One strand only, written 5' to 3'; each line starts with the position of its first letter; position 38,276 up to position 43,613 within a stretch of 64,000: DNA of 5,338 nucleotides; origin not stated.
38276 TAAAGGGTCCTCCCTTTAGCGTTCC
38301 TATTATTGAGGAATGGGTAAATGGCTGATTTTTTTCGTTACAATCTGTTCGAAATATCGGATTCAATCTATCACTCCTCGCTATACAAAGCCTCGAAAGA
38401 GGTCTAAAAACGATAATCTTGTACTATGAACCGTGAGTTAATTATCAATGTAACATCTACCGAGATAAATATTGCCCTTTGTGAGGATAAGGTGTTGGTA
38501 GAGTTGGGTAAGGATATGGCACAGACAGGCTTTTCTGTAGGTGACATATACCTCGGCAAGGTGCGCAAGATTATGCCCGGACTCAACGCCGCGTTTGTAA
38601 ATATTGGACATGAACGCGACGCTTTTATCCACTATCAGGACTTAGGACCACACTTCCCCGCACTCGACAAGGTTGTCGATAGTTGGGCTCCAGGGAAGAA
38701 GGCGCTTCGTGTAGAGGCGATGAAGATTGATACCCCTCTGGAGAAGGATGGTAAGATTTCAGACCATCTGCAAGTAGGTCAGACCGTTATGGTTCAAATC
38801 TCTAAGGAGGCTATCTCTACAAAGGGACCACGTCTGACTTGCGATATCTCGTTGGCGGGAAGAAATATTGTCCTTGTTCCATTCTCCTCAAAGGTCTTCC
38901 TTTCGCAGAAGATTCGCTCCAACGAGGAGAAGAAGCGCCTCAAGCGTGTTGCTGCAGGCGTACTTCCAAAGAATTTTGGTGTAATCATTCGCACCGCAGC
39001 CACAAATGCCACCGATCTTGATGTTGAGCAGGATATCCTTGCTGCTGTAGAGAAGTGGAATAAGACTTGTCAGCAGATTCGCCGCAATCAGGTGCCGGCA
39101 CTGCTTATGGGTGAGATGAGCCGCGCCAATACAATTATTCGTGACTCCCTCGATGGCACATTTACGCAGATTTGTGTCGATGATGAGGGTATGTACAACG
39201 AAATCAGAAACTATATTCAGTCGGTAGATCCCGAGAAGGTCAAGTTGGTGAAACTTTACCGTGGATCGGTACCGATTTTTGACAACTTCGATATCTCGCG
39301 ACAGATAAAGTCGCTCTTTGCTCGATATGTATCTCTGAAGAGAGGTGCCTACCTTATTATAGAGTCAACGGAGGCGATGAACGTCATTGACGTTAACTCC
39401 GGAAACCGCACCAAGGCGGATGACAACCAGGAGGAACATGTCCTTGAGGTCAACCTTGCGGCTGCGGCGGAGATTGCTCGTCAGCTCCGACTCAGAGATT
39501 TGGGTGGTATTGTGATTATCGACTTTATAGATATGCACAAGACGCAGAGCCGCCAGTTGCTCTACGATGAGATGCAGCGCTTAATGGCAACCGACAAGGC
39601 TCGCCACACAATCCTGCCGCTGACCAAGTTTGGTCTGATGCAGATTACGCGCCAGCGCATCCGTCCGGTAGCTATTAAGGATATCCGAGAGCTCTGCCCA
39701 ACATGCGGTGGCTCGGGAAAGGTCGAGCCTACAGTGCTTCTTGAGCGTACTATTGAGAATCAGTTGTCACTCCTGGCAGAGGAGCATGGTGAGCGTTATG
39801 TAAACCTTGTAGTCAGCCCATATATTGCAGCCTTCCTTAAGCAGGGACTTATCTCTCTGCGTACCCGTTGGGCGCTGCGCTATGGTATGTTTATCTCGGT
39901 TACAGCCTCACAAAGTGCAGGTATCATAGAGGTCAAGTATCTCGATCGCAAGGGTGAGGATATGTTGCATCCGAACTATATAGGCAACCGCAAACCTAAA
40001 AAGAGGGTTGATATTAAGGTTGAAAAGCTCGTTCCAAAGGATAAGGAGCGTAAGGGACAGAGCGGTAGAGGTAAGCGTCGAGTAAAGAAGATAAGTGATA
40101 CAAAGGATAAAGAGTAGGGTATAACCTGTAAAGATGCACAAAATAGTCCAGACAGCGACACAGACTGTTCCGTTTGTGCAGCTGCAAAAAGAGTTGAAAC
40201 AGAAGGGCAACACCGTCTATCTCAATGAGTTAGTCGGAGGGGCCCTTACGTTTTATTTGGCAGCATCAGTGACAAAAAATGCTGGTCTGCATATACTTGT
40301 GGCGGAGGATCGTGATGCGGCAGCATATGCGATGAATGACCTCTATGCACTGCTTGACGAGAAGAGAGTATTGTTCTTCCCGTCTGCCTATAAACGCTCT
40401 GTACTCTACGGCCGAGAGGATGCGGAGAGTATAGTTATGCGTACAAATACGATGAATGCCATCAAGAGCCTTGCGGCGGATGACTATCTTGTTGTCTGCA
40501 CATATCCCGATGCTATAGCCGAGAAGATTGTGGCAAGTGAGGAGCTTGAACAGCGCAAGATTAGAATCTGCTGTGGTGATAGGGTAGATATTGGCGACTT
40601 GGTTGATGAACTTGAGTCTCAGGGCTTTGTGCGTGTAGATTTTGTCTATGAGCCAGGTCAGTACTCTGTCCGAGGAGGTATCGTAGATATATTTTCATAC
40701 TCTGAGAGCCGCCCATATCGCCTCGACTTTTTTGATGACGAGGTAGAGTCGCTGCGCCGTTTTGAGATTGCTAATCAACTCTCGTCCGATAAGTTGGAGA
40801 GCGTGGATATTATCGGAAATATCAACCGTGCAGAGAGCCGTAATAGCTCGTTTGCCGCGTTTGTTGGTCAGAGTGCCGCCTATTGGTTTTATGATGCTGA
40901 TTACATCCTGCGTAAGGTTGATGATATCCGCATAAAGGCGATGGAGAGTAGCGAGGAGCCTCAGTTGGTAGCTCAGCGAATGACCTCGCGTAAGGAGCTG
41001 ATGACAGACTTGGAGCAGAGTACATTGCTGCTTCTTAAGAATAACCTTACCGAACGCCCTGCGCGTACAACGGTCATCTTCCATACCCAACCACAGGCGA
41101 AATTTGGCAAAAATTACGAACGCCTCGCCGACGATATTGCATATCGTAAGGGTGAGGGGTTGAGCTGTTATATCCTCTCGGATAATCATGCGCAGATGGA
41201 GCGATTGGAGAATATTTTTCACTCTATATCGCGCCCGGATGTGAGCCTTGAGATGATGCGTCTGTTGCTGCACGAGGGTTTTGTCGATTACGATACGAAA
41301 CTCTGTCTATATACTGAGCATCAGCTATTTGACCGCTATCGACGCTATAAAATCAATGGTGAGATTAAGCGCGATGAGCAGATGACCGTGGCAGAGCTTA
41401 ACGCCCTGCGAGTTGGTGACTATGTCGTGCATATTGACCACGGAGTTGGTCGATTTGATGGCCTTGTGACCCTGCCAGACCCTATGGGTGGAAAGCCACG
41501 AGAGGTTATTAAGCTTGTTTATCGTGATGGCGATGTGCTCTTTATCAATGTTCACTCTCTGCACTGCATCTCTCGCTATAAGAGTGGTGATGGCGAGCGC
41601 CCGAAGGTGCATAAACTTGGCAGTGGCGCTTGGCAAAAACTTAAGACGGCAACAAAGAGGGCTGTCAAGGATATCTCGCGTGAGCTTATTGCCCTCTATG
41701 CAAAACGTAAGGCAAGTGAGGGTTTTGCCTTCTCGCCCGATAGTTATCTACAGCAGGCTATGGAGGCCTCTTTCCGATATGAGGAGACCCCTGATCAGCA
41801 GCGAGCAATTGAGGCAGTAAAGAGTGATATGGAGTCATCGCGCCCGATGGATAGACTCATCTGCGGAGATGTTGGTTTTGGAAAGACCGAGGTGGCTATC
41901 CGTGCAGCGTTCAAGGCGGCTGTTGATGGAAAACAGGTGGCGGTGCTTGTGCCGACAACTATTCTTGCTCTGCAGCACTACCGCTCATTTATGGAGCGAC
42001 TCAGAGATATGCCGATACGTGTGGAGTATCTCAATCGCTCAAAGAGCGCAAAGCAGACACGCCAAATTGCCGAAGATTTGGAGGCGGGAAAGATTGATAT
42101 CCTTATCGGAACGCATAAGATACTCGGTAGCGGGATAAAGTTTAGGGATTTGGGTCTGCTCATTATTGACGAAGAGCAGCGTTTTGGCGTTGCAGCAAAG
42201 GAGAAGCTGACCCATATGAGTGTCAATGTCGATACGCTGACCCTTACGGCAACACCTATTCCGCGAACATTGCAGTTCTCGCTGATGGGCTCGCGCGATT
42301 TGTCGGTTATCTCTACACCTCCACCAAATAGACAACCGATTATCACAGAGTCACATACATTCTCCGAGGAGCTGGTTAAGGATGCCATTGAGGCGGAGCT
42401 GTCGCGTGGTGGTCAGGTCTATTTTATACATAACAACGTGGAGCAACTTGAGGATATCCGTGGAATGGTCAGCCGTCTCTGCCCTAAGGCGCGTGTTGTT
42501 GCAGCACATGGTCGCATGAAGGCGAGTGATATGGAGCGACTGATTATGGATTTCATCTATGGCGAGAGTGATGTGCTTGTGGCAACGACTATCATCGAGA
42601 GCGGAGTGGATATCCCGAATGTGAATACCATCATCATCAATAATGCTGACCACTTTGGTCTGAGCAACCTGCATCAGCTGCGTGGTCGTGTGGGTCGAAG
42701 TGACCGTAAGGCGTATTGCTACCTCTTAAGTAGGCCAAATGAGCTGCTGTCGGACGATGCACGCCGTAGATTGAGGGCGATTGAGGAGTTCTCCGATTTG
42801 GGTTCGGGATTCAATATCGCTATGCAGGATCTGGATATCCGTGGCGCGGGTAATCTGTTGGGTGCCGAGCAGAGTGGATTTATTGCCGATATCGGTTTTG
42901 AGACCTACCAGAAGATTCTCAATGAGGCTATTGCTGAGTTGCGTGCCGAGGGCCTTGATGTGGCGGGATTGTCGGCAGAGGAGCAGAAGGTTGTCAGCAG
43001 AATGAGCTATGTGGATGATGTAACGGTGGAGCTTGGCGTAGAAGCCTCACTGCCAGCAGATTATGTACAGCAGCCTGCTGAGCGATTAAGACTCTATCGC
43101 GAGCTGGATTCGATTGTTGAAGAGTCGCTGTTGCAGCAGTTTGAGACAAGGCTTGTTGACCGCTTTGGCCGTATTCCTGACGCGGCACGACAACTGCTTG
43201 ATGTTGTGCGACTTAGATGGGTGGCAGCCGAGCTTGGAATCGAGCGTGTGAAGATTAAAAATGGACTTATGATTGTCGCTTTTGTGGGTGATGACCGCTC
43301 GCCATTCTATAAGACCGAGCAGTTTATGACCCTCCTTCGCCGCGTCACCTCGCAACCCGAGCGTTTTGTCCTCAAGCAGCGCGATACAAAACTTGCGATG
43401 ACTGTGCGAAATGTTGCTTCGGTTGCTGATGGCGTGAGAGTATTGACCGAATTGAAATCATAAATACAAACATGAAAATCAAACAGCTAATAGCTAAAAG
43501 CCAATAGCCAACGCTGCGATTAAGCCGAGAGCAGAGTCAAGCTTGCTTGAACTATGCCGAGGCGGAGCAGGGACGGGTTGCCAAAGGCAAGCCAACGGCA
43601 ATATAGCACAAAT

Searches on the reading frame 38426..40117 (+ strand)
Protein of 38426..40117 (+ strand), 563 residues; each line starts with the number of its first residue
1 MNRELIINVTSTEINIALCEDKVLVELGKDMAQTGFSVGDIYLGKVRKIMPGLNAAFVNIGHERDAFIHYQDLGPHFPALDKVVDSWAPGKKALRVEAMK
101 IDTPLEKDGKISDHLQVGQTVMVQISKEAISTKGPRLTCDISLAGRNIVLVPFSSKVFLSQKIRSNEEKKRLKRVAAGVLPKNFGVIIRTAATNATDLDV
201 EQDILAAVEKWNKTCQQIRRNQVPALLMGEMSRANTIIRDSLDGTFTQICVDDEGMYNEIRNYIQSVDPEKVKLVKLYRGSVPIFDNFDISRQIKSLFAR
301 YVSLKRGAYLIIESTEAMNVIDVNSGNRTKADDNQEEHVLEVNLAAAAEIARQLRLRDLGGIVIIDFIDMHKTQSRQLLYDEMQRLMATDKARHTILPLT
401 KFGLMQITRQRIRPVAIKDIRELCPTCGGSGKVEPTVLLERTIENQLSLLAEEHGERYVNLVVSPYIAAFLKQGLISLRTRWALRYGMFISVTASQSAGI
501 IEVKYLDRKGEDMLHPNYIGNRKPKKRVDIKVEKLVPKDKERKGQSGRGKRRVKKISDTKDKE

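Call 15: search_protein_families(library=pfam, proteins=[window:38426-40117:+])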
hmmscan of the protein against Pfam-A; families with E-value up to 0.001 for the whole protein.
window:38426-40117:+ (563 aa): 2 families
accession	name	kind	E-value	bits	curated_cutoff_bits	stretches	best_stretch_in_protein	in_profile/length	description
PF10150.14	RNase_E_G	-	1.1e-93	314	25.5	1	142-411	1-269/270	Ribonuclease E/G family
PF00575.29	S1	-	6.1e-06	27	22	1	38-137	4-71/74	S1 RNA binding domain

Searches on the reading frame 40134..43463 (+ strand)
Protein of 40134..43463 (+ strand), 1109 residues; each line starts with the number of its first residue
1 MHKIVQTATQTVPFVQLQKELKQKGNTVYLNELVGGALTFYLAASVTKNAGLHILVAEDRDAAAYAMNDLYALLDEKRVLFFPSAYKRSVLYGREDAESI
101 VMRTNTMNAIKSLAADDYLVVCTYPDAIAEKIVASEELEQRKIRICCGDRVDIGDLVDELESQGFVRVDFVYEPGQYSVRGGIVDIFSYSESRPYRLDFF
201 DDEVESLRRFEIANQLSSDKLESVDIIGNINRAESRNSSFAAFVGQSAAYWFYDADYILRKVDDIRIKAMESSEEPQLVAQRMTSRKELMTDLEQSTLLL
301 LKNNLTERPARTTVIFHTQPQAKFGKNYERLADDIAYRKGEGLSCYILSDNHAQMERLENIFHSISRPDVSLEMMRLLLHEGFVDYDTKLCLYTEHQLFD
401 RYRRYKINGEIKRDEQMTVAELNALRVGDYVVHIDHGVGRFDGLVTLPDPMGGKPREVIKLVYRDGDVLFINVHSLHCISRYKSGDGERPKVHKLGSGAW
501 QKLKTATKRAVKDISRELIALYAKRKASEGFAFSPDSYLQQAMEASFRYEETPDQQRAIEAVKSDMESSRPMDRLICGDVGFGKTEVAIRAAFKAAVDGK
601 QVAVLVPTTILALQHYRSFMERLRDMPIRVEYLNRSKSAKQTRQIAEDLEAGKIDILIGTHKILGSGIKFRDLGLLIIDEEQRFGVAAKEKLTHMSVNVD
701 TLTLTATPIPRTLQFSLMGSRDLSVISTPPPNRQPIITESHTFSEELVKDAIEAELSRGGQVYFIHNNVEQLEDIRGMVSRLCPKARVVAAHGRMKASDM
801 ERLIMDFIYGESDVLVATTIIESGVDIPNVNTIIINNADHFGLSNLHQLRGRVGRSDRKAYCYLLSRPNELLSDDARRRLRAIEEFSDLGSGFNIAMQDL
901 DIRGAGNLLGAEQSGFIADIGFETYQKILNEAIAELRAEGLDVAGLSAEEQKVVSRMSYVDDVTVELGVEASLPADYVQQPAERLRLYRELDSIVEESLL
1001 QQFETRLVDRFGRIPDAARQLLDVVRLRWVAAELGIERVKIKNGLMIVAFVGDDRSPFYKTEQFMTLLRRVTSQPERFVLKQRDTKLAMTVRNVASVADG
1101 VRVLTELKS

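Call 15: search_protein_families(library=pfam, proteins=[window:40134-43463:+])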
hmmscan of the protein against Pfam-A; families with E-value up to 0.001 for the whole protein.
window:40134-43463:+ (1109 aa): 7 families
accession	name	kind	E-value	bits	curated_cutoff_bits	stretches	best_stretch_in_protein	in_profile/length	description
PF00271.37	Helicase_C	-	6.6e-26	91.2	23.5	1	750-856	8-109/110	Helicase conserved C-terminal domain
PF00270.35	DEAD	-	4.5e-24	85.5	26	1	552-713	1-164/167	DEAD/DEAH box helicase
PF03461.20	TRCF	-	7.8e-24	84.3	25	1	967-1059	1-93/95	TRCF domain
PF17757.6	UvrB_inter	-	3e-20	72.6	22.9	1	144-227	2-86/91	UvrB interaction domain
PF02559.22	CarD_TRCF_RID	-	3.7e-15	56.2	23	1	425-482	1-56/57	CarD-like/TRCF RID domain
PF04851.21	ResIII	-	2.1e-09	38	22.5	1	550-708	3-162/164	Type III restriction enzyme, res subunit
PF22590.2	Cas3-like_C_2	-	5.3e-05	23.9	27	1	759-857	2-105/106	CRISPR-associated nuclease/helicase Cas3, C-terminal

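Call 54: find_related_loci(query=window:40134-43463:+, collection=genome_contigs, flank=10000)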
Query window:40134-43463:+ (1109 aa) in genome_contigs; peptide patterns used: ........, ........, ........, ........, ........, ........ (x = any residue, [..] = any of these).
405 stretches matched a pattern; 388 encode a relative of the query (tblastn E <= 1e-3); the best 80 are kept; 80 distinct loci.
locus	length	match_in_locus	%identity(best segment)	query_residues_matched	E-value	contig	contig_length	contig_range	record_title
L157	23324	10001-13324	94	1-1108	0e+0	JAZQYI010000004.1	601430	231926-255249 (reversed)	MAG: Alistipes sp. isolate T1900045161_TC20190155.MAGScoT_cleanbin_000004 SGB_5057_k141_54404, whole genome shotgun sequ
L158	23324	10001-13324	93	1-1108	0e+0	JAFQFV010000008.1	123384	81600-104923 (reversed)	MAG: Alistipes sp. isolate RGIG1781 Goat_Cecum-4__c109251, whole genome shotgun sequence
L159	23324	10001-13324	87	1-1108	0e+0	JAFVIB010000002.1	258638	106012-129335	MAG: Alistipes sp. isolate RGIG5190 Sheep_Cecum-1__c35, whole genome shotgun sequence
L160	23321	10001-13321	86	1-1107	0e+0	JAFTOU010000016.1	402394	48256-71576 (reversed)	MAG: Alistipes sp. isolate RGIG4013 Roe_deer_Cecum-5__c5029, whole genome shotgun sequence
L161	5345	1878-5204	85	1-1109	0e+0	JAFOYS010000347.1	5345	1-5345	MAG: Alistipes sp. isolate RGIG920 Dairy_cattle_Rectum-4__c875529, whole genome shotgun sequence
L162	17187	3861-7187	85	1-1109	0e+0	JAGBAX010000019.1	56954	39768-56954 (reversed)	MAG: Alistipes sp. isolate RGIG8952 Water_deer_Rectum-1__c225775, whole genome shotgun sequence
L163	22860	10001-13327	85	1-1109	0e+0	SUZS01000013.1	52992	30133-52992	MAG: Rikenellaceae bacterium isolate SIG182 NODE_14591_length_52992_cov_9.317242, whole genome shotgun sequence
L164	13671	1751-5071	82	1-1108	0e+0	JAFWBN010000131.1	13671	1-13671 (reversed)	MAG: Alistipes sp. isolate RGIG5589 Sheep_Colon.Co__c2069020, whole genome shotgun sequence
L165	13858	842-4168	82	1-1109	0e+0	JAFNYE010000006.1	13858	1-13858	MAG: Alistipes sp. isolate RGIG230 Dairy_cattle_Cecum-6__c46881, whole genome shotgun sequence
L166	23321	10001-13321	81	1-1108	0e+0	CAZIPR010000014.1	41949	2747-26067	MAG TPA_asm: uncultured Alistipes sp. isolate SRP315200_co1_461 genome assembly, contig: NODE_1038_length_41949_cov_19.1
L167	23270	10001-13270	77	1-1092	0e+0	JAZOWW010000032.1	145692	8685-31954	MAG: Alistipes sp. isolate T1900045517_YK20190211.MAGScoT_cleanbin_000009 SGB_7629_k141_682922, whole genome shotgun seq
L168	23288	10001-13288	75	1-1100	0e+0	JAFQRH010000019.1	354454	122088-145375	MAG: Alistipes sp. isolate RGIG2079 Goat_Colon-2__c488669, whole genome shotgun sequence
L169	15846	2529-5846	75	1-1108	0e+0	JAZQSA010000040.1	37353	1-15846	MAG: Alistipes sp. isolate T1900045216_TC20190212.MAGScoT_cleanbin_000013 SGB_5365_k141_45205, whole genome shotgun sequ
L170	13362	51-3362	73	1-1107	0e+0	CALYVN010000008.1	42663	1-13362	MAG: uncultured Alistipes sp. isolate SRR7188233_bin.12_metaWRAP_v1.3_MAG genome assembly, contig: ERZ9280834.224, whole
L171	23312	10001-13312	72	1-1107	0e+0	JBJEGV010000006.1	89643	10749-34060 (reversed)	MAG: Alistipes sp. isolate PUUB38_bin.043 NODE_132_length_89643_cov_10.969237, whole genome shotgun sequence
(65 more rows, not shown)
